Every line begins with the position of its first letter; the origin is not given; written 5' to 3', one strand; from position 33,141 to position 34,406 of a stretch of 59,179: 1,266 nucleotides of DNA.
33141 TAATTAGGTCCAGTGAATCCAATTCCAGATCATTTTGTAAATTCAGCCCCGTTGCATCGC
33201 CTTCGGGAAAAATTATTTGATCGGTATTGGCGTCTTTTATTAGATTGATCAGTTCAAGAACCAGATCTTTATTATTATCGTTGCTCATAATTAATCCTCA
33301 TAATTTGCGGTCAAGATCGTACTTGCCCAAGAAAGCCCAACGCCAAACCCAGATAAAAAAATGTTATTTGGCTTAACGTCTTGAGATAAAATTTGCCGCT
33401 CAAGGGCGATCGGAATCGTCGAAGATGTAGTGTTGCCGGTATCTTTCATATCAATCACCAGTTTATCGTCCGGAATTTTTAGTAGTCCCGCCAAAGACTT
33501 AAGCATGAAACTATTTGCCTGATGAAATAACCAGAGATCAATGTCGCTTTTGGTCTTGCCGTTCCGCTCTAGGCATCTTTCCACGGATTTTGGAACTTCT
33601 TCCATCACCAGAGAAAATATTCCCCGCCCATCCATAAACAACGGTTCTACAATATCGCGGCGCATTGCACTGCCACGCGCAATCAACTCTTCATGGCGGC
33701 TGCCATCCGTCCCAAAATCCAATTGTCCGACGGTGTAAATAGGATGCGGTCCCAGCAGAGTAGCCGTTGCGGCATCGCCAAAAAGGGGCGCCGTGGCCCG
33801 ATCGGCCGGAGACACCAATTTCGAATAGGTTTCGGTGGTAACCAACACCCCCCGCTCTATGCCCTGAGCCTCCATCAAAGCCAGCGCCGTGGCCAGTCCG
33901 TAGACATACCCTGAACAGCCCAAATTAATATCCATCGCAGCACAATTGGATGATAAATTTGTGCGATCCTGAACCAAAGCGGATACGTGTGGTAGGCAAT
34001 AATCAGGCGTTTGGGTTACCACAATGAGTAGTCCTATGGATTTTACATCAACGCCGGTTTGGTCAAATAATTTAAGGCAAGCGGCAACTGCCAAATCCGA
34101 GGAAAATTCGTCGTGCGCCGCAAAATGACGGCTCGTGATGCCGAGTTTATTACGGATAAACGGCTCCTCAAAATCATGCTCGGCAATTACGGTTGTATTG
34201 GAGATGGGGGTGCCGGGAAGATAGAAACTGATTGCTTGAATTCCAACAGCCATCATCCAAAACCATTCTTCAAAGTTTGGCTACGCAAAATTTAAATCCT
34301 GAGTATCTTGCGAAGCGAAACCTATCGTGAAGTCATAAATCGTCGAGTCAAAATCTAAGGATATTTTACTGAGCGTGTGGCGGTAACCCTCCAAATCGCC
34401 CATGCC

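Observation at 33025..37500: ACP / KAS-III / HMG-synthase / MaoC / AAC(3)-type acyltransferase cassette wired into a nonulosonic-acid operon: candidate undescribed acyl-decoration pathway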

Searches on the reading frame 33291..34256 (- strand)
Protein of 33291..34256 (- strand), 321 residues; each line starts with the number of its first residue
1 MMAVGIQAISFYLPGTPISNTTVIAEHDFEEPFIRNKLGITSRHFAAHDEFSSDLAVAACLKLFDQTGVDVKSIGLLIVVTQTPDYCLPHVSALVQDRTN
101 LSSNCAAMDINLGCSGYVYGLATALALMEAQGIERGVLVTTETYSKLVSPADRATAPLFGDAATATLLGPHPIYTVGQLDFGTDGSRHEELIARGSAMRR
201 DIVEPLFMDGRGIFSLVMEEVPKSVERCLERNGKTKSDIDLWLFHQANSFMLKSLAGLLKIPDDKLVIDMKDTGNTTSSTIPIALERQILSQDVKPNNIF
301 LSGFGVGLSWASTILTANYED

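Call 3: search_protein_families(library=pfam, proteins=[window:33291-34256:-], max_evalue=0.01)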
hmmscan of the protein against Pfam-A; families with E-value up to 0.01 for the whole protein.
window:33291-34256:- (321 aa): 4 families
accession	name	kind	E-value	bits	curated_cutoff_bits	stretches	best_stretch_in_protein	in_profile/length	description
PF08541.16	ACP_syn_III_C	-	6.5e-24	84.4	26.6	1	229-315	1-88/90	3-Oxoacyl-[acyl-carrier-protein (ACP)] synthase III C terminal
PF08545.16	ACP_syn_III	-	8.4e-19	67.7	24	1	108-185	1-80/80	3-Oxoacyl-[acyl-carrier-protein (ACP)] synthase III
PF08392.18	FAE1_CUT1_RppA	-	2.6e-05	24.1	27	1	46-145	78-176/290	FAE1/Type III polyketide synthase-like protein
PF01154.23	HMG_CoA_synt_N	-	0.0042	17.4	25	1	4-170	5-171/174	Hydroxymethylglutaryl-coenzyme A synthase N terminal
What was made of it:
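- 33291..34256 (-): KAS III (FabH-like) condensing enzyme. It is proposed to make acetoacetyl-ACP from acetyl-CoA and malonyl-ACP. PF08545 and PF08541 (call 3).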

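Call 6: search_protein_families(library=ncbifam, proteins=[window:33291-34256:-], max_evalue=0.01)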
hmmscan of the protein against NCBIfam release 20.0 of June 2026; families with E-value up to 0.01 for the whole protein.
window:33291-34256:- (321 aa): 15 families
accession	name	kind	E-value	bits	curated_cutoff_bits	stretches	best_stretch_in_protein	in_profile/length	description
NF006829.0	PRK09352.1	subfamily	5.7e-75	252.3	249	1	1-316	2-320/322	beta-ketoacyl-ACP synthase 3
TIGR00747.1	fabH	subfamily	2e-62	211.2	292.1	1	2-315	1-320/322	beta-ketoacyl-ACP synthase III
NF009519.0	PRK12880.1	equivalog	2.4e-46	158.7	436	1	38-316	46-337/353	beta-ketoacyl-ACP synthase III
NF004623.0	PRK05963.1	equivalog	1.7e-44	152.5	437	1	6-309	8-320/328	beta-ketoacyl-ACP synthase III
NF005541.0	PRK07204.1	equivalog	3.2e-34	118.8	402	1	3-315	4-327/329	beta-ketoacyl-ACP synthase III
NF005703.0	PRK07515.1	equivalog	7.4e-22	77.7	304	1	52-316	96-371/373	beta-ketoacyl-ACP synthase III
NF005308.0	PRK06840.1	equivalog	3.4e-21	75.7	315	1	2-315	3-333/339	3-oxoacyl-ACP synthase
NF006720.0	PRK09258.1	equivalog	8e-21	74.7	285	2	34-148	43-157/338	3-oxoacyl-ACP synthase III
NF003274.0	PRK04262.1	equivalog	3.3e-19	69.1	244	1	3-308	2-299/347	hydroxymethylglutaryl-CoA synthase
NF005293.2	PRK06816.1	subfamily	3.7e-10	39.4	450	2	6-149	3-157/378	StlD/DarB family beta-ketosynthase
TIGR00748.1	HMG_CoA_syn_Arc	equivalog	6.4e-09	35.5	353.35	1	4-144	2-142/345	hydroxymethylglutaryl-CoA synthase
NF042429.2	DHPHCoAsyn_DpgA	equivalog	7.9e-09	34.9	425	1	47-294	65-326/350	3,5-dihydroxyphenylacetyl-CoA synthase DpgA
NF053539.1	resorcinol_DarB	exception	1.5e-07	30.9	550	0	38-100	44-110/377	dialkylresorcinol biosynthesis protein DarB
TIGR01835.1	HMG-CoA-S_prok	equivalog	2e-07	30.2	360.35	1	4-169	1-161/382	hydroxymethylglutaryl-CoA synthase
TIGR01930.1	AcCoA-C-Actrans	subfamily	0.007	15.3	240.55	0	48-148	17-117/385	acetyl-CoA C-acyltransferase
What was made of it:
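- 33291..34256 (-): PRK09352 scores 252 bits, above its cut-off of 249 (call 6).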

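Call 36: search_solved_structures(query=window:33291-34256:-, max_evalue=1e-10, show_alignments=1)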
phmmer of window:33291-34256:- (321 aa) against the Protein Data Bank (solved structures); distinct sequences matched with E-value up to 1e-10: 49.
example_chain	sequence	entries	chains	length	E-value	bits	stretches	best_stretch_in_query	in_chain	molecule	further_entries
3gwa_A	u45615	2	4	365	4.8e-57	197.2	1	7-314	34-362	3-oxoacyl-(Acyl-carrier-protein) synthase III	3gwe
4ryb_A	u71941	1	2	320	5.6e-49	170.7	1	6-315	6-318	3-oxoacyl-[acyl-carrier-protein] synthase 3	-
4efi_A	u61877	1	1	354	2.4e-47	165.4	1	34-316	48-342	3-oxoacyl-(Acyl-carrier protein) synthase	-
5bqs_A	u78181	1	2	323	7.9e-44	153.8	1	6-316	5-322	3-oxoacyl-[acyl-carrier-protein] synthase 3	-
8vd9_A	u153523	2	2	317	9.6e-44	153.5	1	4-313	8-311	Beta-ketoacyl-[acyl-carrier-protein] synthase III 1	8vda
1ub7_A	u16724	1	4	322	1.5e-43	152.9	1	5-316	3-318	3-oxoacyl-[acyl-carrier protein] synthase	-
2x3e_A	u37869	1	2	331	8.1e-43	150.5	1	8-315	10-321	3-OXOACYL-[ACYL-CARRIER-PROTEIN] SYNTHASE 3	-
4dfe_A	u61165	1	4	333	6e-42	147.6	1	12-315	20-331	3-oxoacyl-[acyl-carrier-protein] synthase 3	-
1zow_A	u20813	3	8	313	4e-40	141.6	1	2-313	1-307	3-oxoacyl-[acyl-carrier-protein] synthase III | 3-oxoacyl-[acyl-carrier-protein] synthase 3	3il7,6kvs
4wzu_A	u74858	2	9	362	5.3e-37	131.4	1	13-312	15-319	3-oxoacyl-[acyl-carrier-protein] synthase 3 protein 2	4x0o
1mzj_A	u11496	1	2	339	6e-37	131.2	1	8-315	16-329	Beta-ketoacylsynthase III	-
4x9k_A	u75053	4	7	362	9.6e-36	127.3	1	13-312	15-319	3-oxoacyl-[acyl-carrier-protein] synthase 3 protein 2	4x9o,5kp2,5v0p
3il5_A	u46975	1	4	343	1.5e-35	126.6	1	6-318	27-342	3-oxoacyl-[acyl-carrier-protein] synthase 3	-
1ebl_A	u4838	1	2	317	5e-35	124.9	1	10-315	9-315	BETA-KETOACYL-ACP SYNTHASE III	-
3il6_A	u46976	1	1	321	6.8e-35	124.5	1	6-316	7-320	3-oxoacyl-[acyl-carrier-protein] synthase 3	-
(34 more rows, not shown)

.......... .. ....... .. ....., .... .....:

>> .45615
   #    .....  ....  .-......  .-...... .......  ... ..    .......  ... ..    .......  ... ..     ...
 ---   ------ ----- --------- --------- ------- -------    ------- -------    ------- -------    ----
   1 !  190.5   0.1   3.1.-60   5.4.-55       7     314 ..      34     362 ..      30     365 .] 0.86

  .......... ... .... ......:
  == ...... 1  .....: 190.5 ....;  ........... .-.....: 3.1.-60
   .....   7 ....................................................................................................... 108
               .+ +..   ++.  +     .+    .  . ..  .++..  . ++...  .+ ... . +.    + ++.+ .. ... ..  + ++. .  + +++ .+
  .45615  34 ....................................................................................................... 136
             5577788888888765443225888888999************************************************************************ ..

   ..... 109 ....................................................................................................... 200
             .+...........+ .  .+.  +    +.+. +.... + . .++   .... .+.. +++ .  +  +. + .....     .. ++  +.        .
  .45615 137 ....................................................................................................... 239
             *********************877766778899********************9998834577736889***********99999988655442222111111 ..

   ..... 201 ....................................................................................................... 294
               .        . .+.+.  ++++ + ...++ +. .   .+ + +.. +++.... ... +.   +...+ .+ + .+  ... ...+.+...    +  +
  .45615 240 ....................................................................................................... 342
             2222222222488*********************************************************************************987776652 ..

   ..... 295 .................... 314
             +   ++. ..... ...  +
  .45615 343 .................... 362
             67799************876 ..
